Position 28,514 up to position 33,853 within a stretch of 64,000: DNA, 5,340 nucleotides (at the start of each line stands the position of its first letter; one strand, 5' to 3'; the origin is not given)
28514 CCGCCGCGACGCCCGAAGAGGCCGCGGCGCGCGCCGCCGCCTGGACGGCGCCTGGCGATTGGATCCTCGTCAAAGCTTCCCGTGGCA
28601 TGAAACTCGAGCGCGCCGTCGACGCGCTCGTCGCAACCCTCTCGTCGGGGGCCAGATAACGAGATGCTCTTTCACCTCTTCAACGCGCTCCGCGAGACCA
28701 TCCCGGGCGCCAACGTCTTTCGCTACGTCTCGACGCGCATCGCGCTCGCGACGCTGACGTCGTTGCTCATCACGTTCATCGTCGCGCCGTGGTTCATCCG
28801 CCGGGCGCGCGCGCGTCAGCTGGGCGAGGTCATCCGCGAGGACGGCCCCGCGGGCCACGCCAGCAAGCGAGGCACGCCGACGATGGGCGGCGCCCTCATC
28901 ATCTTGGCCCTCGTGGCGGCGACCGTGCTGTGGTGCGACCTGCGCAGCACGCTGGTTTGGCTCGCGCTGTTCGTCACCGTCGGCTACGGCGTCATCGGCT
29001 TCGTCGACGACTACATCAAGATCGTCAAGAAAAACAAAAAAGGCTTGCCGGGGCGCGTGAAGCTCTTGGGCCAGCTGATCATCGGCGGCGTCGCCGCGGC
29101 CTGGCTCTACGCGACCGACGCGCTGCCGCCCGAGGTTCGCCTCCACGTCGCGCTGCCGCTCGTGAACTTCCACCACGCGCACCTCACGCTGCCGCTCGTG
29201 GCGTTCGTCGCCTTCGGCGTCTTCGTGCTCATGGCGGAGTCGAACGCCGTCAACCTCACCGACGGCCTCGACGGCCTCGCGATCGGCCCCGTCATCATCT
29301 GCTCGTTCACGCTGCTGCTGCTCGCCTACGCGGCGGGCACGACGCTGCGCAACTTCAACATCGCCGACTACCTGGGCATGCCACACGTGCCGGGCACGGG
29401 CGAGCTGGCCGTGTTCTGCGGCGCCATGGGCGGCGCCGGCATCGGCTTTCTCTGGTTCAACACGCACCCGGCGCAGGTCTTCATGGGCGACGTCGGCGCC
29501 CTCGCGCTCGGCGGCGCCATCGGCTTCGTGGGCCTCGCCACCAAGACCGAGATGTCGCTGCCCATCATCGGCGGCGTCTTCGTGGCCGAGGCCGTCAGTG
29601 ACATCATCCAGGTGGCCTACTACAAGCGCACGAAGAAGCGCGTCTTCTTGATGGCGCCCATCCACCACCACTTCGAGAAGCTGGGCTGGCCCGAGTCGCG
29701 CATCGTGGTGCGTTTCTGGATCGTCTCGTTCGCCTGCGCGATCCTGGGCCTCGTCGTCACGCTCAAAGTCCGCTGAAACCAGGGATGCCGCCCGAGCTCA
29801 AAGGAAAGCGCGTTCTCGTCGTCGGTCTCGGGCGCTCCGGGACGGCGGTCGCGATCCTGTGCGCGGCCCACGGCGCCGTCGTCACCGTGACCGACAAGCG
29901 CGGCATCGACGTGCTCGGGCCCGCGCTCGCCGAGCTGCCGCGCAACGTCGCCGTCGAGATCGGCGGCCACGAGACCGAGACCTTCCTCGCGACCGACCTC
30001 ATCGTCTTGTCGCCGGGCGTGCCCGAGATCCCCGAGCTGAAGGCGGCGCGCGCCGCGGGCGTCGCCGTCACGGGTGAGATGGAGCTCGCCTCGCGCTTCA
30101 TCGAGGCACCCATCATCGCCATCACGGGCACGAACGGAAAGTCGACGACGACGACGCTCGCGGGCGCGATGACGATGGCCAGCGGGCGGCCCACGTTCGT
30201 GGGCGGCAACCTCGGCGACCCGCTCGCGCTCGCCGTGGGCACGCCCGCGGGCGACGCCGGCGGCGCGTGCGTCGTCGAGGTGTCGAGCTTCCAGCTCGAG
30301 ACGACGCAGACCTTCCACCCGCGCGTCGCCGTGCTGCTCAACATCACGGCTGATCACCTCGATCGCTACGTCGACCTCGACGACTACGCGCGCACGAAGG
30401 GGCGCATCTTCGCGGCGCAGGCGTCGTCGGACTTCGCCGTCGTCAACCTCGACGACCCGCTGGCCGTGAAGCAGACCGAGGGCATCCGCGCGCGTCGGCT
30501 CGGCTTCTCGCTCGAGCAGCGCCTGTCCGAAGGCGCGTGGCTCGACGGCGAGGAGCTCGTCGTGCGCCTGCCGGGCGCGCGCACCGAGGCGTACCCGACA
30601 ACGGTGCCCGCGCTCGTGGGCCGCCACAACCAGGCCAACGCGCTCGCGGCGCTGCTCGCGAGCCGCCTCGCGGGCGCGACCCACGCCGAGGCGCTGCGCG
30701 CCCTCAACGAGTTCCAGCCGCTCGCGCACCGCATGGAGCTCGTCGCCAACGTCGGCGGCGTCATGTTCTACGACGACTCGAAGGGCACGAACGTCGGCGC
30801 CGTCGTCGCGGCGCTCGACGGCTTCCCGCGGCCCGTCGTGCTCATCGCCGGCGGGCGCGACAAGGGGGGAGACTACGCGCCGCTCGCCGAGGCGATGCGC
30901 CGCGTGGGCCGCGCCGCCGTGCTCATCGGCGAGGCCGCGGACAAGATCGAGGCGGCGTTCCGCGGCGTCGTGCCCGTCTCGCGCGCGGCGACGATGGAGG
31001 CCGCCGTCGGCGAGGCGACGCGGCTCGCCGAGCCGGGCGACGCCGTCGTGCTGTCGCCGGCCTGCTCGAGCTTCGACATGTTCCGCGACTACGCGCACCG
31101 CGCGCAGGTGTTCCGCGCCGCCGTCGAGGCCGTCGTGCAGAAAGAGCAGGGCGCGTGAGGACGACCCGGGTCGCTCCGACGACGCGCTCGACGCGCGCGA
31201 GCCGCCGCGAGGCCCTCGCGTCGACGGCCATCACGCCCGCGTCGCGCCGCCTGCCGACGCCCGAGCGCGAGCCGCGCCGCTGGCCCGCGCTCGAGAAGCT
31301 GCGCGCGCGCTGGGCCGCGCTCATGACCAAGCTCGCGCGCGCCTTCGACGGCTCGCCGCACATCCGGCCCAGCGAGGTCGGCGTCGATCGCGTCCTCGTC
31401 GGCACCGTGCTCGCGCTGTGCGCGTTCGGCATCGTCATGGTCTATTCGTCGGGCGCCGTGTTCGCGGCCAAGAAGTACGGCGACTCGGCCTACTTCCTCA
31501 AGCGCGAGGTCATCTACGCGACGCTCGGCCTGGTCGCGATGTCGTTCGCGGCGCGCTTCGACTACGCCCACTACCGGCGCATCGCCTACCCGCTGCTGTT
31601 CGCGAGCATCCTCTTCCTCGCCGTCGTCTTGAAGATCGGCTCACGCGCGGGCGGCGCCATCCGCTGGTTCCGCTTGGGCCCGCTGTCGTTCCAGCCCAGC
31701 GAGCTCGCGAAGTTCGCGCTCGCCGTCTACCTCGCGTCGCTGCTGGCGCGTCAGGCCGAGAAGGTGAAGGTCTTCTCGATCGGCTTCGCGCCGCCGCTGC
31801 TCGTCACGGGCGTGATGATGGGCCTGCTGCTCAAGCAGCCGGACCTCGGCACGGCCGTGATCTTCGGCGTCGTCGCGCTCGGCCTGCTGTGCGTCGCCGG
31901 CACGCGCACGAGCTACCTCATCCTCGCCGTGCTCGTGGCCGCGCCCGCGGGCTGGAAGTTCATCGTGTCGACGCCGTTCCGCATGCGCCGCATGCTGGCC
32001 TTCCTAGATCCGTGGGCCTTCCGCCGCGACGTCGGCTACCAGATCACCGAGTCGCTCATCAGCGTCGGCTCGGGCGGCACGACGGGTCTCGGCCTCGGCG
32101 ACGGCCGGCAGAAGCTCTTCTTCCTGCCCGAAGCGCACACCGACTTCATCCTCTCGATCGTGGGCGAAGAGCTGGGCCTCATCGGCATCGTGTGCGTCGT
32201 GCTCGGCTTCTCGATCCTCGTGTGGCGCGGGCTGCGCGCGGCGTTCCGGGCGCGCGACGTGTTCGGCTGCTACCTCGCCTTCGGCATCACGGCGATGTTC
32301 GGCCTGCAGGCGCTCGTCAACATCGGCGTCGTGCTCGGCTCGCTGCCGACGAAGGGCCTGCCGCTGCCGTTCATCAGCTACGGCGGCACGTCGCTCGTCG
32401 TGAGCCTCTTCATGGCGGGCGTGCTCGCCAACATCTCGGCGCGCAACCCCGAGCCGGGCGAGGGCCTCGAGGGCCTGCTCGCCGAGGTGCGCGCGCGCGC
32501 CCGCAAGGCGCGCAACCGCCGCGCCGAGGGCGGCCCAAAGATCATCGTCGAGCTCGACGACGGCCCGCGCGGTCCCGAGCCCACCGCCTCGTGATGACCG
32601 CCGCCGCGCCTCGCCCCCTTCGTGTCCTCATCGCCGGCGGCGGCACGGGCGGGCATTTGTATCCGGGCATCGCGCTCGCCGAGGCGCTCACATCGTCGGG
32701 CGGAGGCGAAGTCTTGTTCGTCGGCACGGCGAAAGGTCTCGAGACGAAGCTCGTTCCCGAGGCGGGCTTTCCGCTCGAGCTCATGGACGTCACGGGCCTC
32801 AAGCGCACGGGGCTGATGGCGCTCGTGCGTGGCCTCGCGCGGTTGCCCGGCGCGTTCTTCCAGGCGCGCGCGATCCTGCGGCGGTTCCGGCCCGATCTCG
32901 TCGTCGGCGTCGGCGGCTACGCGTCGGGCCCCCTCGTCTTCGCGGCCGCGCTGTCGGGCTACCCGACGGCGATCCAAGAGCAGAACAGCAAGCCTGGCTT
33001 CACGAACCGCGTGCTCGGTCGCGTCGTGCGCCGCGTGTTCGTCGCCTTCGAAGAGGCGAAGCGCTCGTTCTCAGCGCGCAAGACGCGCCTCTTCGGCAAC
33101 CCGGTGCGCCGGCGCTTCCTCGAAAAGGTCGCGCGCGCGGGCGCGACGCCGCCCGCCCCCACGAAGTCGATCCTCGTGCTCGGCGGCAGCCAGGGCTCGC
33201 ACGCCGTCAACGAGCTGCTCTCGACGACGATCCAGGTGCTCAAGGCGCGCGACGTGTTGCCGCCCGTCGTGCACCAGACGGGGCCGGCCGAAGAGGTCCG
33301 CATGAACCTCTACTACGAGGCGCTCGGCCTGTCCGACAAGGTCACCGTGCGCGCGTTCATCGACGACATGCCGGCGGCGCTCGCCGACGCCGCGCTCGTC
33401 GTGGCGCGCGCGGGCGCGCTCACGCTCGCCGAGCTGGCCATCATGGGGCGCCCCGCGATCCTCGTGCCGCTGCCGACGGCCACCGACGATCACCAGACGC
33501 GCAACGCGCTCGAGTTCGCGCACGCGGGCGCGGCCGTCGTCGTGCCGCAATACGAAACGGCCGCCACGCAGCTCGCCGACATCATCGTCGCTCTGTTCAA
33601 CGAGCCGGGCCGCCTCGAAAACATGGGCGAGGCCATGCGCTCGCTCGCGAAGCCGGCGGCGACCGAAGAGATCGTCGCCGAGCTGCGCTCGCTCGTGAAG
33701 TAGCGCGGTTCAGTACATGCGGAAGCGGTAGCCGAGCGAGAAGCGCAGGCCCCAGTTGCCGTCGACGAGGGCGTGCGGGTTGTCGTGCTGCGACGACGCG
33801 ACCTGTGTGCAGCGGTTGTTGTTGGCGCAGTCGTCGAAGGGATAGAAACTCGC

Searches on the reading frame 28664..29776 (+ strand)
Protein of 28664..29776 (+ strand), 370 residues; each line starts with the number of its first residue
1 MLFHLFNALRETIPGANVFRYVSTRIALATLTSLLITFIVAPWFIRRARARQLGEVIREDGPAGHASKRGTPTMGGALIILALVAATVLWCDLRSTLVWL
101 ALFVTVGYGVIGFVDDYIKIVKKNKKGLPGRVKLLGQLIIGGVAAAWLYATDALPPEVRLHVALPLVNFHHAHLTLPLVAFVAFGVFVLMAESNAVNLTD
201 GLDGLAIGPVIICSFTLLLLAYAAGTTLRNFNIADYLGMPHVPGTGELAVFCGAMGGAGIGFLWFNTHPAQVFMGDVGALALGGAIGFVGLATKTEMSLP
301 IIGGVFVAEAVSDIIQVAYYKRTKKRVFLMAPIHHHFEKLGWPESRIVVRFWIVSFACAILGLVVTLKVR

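Call 11: search_protein_families(library=pfam, proteins=[window:28664-29776:+], max_evalue=0.001)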
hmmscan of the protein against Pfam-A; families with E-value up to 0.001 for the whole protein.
window:28664-29776:+ (370 aa): 2 families
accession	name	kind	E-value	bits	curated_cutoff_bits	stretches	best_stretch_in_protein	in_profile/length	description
PF00953.26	Glycos_transf_4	-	1.2e-30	107.1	27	1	99-291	2-157/160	Glycosyl transferase family 4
PF10555.14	MraY_sig1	-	0.00031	20.5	20.1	1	68-80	1-13/13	Phospho-N-acetylmuramoyl-pentapeptide-transferase signature 1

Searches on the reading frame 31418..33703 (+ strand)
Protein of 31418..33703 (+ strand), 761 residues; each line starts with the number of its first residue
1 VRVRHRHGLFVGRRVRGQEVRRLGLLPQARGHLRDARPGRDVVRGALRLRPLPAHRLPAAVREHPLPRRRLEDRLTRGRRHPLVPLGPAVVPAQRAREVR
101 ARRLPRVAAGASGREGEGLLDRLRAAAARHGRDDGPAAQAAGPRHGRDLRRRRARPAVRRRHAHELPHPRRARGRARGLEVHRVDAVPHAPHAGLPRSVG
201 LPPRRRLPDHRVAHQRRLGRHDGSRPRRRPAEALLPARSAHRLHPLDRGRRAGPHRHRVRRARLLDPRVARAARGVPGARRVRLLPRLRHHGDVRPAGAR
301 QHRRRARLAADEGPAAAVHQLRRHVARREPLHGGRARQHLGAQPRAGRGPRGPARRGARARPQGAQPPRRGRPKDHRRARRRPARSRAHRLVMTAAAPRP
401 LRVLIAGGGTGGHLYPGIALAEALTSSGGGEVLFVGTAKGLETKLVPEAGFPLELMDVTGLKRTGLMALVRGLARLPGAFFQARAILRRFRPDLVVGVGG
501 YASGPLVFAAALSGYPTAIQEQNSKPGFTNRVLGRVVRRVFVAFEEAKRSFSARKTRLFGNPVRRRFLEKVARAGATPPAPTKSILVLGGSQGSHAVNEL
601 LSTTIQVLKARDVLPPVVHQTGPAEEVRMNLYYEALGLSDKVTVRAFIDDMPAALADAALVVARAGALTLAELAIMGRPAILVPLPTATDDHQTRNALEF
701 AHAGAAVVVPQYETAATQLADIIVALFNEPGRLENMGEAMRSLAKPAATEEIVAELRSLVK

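Call 85: search_protein_families(library=pfam, proteins=[window:31418-33703:+], max_evalue=0.00001)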
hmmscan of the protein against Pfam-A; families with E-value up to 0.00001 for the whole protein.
window:31418-33703:+ (761 aa): 2 families
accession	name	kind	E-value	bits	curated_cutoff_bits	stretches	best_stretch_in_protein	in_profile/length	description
PF04101.22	Glyco_tran_28_C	-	1.3e-35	123.4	22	1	585-745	2-159/166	Glycosyltransferase family 28 C-terminal domain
PF03033.26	Glyco_transf_28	-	4.9e-32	111.3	26.2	1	403-541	1-138/139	Glycosyltransferase family 28 N-terminal domain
